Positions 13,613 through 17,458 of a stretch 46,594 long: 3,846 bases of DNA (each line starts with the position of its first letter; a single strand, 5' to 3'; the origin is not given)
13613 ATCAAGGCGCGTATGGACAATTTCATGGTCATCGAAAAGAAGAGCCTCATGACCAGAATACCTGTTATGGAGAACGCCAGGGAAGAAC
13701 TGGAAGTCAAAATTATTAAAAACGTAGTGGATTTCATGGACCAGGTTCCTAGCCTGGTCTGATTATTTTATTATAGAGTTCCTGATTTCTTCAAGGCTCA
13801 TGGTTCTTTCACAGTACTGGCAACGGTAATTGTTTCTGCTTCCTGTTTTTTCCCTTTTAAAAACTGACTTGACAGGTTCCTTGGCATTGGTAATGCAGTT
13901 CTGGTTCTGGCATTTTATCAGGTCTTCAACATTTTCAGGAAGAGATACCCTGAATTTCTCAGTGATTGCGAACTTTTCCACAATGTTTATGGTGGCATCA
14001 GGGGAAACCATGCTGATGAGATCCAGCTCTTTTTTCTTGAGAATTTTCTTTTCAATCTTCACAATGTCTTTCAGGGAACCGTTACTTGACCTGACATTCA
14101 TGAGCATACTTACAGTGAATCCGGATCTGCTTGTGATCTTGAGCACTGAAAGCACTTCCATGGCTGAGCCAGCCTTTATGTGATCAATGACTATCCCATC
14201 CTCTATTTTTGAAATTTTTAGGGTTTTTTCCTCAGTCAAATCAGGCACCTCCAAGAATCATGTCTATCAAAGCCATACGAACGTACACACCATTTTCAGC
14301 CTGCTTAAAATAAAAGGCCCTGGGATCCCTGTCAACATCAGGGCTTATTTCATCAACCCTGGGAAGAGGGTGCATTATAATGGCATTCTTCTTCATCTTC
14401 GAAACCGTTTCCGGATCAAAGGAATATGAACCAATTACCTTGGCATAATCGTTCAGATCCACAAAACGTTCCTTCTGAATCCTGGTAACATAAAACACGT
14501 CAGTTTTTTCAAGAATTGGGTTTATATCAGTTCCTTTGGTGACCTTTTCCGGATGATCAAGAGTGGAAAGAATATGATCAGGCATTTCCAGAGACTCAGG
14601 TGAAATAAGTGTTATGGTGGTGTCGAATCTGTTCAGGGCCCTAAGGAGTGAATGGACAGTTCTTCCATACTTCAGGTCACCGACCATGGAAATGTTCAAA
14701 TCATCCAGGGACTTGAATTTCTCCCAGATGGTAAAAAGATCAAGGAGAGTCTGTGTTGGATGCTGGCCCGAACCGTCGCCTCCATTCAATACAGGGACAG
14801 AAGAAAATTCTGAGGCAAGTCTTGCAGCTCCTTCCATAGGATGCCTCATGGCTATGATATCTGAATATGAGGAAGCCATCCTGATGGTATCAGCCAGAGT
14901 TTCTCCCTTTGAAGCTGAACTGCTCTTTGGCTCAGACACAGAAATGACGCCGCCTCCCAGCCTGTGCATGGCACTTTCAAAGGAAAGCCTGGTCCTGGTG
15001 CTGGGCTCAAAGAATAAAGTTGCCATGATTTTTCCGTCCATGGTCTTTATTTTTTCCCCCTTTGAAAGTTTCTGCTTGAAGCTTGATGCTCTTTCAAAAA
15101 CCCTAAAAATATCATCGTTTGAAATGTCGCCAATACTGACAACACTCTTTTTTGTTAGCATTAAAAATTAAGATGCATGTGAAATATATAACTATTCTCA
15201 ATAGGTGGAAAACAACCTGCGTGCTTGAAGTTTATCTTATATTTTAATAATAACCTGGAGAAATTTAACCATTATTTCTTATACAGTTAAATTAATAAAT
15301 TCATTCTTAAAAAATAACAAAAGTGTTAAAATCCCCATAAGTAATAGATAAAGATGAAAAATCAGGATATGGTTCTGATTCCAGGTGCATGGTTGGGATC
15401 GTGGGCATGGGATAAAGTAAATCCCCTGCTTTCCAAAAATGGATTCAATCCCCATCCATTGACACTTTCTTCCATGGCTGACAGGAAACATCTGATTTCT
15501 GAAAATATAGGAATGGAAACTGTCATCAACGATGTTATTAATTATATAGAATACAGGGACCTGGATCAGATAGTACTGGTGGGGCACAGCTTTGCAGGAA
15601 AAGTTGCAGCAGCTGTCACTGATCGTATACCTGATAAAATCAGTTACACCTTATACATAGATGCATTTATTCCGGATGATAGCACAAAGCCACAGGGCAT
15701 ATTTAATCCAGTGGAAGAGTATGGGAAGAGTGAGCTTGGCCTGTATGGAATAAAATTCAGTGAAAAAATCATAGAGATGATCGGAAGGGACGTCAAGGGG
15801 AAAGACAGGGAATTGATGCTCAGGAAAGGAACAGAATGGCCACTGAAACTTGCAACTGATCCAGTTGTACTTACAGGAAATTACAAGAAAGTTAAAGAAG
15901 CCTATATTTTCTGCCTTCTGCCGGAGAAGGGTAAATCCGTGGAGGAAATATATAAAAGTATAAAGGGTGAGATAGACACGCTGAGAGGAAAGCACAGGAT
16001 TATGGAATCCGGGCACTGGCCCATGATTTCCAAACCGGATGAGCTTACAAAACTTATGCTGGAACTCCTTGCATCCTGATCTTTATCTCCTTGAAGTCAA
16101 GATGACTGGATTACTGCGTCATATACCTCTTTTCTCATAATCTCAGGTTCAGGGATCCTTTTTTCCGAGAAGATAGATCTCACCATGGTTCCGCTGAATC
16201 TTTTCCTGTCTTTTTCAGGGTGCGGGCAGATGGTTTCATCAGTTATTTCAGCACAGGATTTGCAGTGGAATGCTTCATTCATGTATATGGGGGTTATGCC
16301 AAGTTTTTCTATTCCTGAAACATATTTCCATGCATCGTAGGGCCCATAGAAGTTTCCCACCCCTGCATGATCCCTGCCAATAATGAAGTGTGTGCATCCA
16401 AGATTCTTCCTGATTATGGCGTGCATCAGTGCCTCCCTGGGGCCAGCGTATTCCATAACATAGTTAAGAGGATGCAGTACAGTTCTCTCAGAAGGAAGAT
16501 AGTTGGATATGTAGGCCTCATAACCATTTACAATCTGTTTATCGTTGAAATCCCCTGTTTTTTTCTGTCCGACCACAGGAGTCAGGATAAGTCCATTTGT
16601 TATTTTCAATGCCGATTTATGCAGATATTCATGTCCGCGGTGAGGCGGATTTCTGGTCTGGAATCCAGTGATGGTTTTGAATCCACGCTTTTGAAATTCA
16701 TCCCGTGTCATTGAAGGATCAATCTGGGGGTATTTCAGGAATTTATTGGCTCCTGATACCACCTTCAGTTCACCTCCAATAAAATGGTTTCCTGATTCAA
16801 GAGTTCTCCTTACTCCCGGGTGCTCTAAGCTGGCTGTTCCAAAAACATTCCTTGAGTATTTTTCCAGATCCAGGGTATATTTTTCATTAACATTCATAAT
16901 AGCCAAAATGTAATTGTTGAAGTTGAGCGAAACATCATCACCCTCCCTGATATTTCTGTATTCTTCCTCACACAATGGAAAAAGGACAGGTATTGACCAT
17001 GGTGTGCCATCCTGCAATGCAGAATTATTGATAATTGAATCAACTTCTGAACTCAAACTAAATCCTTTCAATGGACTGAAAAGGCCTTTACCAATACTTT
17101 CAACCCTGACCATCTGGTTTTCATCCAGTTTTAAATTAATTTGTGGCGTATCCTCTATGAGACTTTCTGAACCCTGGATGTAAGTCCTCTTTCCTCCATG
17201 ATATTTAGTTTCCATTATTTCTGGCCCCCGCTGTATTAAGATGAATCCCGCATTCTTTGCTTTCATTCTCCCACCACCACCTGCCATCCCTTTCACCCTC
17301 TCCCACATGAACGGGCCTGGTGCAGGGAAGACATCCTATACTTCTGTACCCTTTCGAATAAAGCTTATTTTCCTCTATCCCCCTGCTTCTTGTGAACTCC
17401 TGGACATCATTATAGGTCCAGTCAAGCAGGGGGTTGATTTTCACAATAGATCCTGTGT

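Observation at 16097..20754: Sulfate activation genes divergently paired with a ComA-like phosphosulfolactate synthase and a B12-radical SAM enzyme: candidate sulfonate biosynthesis locus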

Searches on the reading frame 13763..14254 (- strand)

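Call 62: search_protein_families(library=ncbifam, proteins=[window:13763-14254:-], max_evalue=0.00001)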
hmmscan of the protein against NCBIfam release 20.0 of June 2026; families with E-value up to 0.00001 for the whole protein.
window:13763-14254:- (163 aa): 3 families
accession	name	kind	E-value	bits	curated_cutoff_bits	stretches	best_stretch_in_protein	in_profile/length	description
TIGR00240.1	ATCase_reg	equivalog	3.9e-46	156.6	148.55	1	10-157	2-147/150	aspartate carbamoyltransferase regulatory subunit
NF002063.0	PRK00893.1-3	equivalog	4.6e-39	133.3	171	1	12-154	2-140/142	aspartate carbamoyltransferase regulatory subunit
NF009916.0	PRK13376.1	equivalog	3.5e-24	85.2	800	1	9-158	369-523/525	bifunctional aspartate carbamoyltransferase catalytic subunit/aspartate carbamoyltransferase regulatory subunit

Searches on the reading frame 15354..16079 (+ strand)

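Call 3: search_protein_families(library=pfam, proteins=[window:15354-16079:+], max_evalue=0.01)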
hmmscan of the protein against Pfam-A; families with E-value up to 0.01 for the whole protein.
window:15354-16079:+ (241 aa): 2 families
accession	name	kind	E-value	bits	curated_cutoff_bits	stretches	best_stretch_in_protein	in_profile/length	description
PF12697.13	Abhydrolase_6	-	1.5e-12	49.1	26.3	1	6-231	1-214/217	Alpha/beta hydrolase family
PF00561.26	Abhydrolase_1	-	7.5e-05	22.9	25.8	1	6-97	3-95/245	alpha/beta hydrolase fold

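Call 4: search_protein_families(library=ncbifam, proteins=[window:15354-16079:+], max_evalue=0.01)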
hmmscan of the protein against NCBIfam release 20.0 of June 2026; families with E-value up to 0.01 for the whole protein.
window:15354-16079:+ (241 aa): 2 families
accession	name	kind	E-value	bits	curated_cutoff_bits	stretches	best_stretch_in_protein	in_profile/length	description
NF007954.0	PRK10673.1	equivalog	4.4e-08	32.7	399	1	50-104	60-114/255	esterase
NF011457.0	PRK14875.1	equivalog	0.00061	18.9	307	1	54-97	181-224/372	acetoin dehydrogenase dihydrolipoyllysine-residue acetyltransferase subunit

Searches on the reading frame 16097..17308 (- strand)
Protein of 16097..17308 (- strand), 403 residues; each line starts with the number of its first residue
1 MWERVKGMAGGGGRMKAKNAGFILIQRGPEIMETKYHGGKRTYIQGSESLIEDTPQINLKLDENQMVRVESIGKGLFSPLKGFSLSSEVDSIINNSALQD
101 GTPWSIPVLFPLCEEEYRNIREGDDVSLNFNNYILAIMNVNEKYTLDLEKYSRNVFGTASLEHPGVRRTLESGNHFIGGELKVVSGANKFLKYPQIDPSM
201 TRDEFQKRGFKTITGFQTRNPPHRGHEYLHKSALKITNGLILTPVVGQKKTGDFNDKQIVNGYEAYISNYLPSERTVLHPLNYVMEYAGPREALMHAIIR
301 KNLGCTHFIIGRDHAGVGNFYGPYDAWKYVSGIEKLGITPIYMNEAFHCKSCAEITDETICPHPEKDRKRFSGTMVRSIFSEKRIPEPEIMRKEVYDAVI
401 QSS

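Call 3: search_protein_families(library=pfam, proteins=[window:16097-17308:-], max_evalue=0.01)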
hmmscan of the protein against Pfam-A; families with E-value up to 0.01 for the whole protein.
window:16097-17308:- (403 aa): 2 families
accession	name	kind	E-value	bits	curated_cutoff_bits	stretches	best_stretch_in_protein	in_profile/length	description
PF01747.23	ATP-sulfurylase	-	2.2e-77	259.7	24.3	1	197-401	6-211/212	ATP-sulfurylase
PF14306.12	PUA_2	-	4.1e-35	121.2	27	1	57-185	29-158/159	PUA-like domain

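Call 4: search_protein_families(library=ncbifam, proteins=[window:16097-17308:-], max_evalue=0.01)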
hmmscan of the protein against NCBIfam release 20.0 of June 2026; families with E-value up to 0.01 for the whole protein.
window:16097-17308:- (403 aa): 3 families
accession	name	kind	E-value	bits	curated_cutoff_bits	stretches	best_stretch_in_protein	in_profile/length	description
NF003166.0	PRK04149.1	subfamily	2.2e-126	421.4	387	1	53-401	29-380/393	sulfate adenylyltransferase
TIGR00339.1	sopT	equivalog_domain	2.8e-96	322.6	322.95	1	55-399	25-381/383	sulfate adenylyltransferase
NF004040.0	PRK05537.1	equivalog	2e-64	218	669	1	58-387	35-374/572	bifunctional sulfate adenylyltransferase/adenylylsulfate kinase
